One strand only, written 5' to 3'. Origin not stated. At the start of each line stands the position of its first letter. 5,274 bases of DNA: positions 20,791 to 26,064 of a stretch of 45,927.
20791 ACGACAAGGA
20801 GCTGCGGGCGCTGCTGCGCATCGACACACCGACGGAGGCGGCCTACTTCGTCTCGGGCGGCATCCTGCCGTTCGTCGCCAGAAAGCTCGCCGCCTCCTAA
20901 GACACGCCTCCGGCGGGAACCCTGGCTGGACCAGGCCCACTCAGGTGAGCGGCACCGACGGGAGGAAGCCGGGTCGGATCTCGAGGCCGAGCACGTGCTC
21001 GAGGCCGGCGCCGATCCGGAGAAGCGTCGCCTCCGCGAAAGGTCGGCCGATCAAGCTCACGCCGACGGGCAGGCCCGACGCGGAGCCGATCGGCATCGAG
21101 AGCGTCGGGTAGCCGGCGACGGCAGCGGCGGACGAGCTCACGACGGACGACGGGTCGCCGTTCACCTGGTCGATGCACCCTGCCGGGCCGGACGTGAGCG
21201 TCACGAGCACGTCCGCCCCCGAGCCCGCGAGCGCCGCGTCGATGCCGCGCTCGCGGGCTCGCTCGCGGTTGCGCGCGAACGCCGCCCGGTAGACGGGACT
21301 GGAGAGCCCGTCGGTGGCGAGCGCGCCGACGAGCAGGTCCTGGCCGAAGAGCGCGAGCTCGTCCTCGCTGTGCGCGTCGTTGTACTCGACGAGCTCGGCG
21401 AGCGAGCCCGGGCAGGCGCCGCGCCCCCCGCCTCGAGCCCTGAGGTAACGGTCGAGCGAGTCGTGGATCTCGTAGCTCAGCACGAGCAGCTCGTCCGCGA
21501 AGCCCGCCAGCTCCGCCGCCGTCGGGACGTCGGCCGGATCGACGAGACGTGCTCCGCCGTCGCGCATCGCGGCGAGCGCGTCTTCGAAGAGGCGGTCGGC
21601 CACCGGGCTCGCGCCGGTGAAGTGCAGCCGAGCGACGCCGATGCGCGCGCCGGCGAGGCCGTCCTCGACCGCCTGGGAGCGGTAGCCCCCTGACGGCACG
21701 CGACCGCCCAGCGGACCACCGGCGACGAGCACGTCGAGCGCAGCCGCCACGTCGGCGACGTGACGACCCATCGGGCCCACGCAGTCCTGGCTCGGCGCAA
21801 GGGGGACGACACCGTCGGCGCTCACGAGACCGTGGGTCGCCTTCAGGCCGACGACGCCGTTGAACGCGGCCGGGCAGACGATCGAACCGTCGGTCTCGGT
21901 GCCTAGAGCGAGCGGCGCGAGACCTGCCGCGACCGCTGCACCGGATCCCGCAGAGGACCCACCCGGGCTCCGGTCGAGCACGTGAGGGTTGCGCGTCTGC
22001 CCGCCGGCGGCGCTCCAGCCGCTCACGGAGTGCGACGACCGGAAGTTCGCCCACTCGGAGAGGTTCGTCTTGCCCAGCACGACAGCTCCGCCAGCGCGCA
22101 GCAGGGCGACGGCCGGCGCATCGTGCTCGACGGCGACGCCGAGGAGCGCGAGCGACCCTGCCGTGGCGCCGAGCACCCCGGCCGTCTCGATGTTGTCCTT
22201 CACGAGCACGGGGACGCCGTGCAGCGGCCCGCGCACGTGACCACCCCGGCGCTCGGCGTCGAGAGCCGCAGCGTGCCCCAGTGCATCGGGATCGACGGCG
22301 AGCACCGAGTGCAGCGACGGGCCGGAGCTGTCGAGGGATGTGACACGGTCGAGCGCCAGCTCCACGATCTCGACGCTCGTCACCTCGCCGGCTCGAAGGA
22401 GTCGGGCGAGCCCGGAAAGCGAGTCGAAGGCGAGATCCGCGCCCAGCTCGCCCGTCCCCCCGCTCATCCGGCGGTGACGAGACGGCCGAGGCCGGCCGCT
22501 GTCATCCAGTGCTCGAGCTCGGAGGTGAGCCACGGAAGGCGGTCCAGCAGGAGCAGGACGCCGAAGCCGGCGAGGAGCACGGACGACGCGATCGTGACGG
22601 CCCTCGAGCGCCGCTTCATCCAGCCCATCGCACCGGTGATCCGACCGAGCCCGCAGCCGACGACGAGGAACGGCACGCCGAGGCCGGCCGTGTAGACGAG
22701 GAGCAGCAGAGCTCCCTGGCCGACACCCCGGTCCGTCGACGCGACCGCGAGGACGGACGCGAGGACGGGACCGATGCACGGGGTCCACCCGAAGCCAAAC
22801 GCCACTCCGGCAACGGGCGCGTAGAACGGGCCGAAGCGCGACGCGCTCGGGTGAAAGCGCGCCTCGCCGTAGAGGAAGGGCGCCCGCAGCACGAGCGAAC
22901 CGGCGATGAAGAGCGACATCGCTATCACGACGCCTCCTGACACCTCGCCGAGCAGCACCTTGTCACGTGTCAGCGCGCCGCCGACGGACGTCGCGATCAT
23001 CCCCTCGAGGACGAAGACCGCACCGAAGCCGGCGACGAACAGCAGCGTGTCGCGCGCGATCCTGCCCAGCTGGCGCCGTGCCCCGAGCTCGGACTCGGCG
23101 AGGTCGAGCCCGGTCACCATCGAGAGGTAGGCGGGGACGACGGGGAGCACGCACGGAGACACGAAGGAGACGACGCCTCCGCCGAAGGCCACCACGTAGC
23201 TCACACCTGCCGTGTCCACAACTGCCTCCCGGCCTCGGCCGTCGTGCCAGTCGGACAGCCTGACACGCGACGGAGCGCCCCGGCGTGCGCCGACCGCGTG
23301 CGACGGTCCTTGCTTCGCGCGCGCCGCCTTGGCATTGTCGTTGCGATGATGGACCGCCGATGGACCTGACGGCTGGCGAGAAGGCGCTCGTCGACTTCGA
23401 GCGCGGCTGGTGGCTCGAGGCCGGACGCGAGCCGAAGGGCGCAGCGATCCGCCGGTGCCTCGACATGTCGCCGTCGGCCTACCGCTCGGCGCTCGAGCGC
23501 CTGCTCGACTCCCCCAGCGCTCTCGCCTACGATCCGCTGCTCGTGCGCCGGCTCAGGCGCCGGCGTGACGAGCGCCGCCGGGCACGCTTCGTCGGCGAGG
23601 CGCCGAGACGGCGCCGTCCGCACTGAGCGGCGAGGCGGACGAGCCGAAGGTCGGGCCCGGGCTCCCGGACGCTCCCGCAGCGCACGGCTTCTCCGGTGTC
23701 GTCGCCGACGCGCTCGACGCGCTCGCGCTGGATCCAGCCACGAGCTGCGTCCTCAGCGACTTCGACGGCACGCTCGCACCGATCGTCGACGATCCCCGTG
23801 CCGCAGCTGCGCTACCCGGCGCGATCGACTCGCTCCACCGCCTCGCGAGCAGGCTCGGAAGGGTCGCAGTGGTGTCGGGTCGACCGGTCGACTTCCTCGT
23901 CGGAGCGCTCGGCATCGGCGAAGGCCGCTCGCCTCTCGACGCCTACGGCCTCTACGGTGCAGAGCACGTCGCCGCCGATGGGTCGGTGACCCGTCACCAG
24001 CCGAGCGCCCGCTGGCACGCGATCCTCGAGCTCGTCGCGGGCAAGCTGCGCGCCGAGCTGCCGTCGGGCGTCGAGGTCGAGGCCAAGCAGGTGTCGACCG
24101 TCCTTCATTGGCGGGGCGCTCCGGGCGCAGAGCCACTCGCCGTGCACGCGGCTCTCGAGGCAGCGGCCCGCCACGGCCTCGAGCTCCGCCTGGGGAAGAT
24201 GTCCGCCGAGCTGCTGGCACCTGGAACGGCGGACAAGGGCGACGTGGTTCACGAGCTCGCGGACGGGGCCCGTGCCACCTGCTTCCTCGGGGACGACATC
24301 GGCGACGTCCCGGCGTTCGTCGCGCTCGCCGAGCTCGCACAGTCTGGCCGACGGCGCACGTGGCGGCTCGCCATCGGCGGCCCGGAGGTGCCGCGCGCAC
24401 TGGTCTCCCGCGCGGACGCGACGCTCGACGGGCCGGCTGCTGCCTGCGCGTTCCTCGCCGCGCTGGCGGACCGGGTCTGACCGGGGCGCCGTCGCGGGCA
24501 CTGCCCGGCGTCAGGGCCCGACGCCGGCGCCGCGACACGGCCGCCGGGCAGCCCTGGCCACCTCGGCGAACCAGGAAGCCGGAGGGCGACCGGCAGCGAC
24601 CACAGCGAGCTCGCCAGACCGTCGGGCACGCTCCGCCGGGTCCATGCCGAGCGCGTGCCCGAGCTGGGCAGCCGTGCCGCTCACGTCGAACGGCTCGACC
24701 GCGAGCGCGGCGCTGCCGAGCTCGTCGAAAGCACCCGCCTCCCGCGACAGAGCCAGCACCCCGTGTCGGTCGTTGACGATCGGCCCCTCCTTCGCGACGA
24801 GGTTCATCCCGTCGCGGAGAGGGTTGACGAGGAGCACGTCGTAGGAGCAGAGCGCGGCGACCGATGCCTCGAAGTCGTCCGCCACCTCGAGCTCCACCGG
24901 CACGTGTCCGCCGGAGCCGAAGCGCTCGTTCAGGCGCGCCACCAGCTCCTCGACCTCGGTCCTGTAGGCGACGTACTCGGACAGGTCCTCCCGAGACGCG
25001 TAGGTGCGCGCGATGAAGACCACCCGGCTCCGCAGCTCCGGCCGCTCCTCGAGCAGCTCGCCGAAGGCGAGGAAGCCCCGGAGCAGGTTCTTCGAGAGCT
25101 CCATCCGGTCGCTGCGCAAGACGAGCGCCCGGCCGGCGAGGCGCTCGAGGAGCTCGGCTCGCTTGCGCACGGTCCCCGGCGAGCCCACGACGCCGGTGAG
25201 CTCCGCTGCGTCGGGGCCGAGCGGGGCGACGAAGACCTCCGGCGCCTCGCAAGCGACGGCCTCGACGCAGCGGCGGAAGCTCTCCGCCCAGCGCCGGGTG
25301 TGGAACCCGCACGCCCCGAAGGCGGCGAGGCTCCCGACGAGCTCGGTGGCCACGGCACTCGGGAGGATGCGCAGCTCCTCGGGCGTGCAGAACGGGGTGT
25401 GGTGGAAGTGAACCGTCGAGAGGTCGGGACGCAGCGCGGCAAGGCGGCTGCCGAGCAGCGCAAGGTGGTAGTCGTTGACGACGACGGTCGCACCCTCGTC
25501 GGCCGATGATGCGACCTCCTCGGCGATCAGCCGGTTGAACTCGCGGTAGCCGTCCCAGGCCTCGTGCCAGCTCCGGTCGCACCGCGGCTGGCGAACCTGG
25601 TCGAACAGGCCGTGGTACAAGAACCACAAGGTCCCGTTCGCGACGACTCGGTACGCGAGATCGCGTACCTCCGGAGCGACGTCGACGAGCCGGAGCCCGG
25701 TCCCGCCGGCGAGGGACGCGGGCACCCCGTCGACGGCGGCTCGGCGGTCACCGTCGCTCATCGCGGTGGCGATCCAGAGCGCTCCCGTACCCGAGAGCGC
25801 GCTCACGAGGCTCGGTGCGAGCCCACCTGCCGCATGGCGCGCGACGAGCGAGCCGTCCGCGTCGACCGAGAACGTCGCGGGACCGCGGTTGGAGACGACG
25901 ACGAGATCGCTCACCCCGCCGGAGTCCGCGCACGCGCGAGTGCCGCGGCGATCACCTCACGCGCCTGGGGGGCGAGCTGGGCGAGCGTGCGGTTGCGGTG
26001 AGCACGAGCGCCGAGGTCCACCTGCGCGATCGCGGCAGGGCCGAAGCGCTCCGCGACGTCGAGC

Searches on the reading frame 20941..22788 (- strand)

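Call 23: search_protein_families(library=pfam, proteins=[window:20941-22788:-], max_evalue=0.001)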
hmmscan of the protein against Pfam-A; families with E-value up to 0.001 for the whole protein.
window:20941-22788:- (615 aa): 1 family
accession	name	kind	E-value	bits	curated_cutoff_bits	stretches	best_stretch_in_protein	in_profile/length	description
PF01425.27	Amidase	-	8.2e-83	279.3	27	1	140-590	1-445/445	Amidase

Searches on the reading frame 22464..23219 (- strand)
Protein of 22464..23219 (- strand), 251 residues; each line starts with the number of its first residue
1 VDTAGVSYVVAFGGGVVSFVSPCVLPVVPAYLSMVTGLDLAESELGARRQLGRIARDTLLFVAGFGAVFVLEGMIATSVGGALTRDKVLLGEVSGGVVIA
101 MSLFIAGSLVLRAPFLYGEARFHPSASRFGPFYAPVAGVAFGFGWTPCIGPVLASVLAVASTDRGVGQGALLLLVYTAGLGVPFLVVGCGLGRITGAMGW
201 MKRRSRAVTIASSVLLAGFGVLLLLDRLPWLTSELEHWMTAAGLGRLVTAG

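Call 75: search_protein_families(library=pfam, proteins=[window:22464-23219:-], max_evalue=0.001)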
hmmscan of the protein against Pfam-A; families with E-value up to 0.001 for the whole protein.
window:22464-23219:- (251 aa): 1 family
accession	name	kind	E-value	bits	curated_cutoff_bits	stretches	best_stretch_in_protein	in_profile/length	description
PF02683.22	DsbD_TM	-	5.7e-13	49.1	27.1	1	9-205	6-200/219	Cytochrome C biogenesis protein transmembrane domain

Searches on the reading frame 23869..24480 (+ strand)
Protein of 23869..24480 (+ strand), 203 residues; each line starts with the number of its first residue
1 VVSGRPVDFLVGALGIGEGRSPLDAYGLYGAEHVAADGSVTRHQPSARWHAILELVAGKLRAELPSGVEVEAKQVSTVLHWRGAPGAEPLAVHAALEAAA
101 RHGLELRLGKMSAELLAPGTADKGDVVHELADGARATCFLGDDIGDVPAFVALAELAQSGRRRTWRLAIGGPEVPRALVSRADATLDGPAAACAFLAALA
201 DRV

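Call 22: search_protein_families(library=pfam, proteins=[window:23869-24480:+], max_evalue=0.001)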
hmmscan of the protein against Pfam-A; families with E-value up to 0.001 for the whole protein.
window:23869-24480:+ (203 aa): 1 family
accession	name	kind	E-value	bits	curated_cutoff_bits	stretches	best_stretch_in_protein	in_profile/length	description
PF02358.22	Trehalose_PPase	-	0.00016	21.4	27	1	66-159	104-209/235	Trehalose-phosphatase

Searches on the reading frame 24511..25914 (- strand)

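Call 22: search_protein_families(library=pfam, proteins=[window:24511-25914:-], max_evalue=0.001)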
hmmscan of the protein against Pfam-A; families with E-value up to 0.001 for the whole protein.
window:24511-25914:- (467 aa): 1 family
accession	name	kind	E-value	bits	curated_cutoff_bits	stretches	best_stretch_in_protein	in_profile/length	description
PF00982.27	Glyco_transf_20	-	2.3e-79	267.8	32.5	1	3-453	2-468/473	Glycosyltransferase family 20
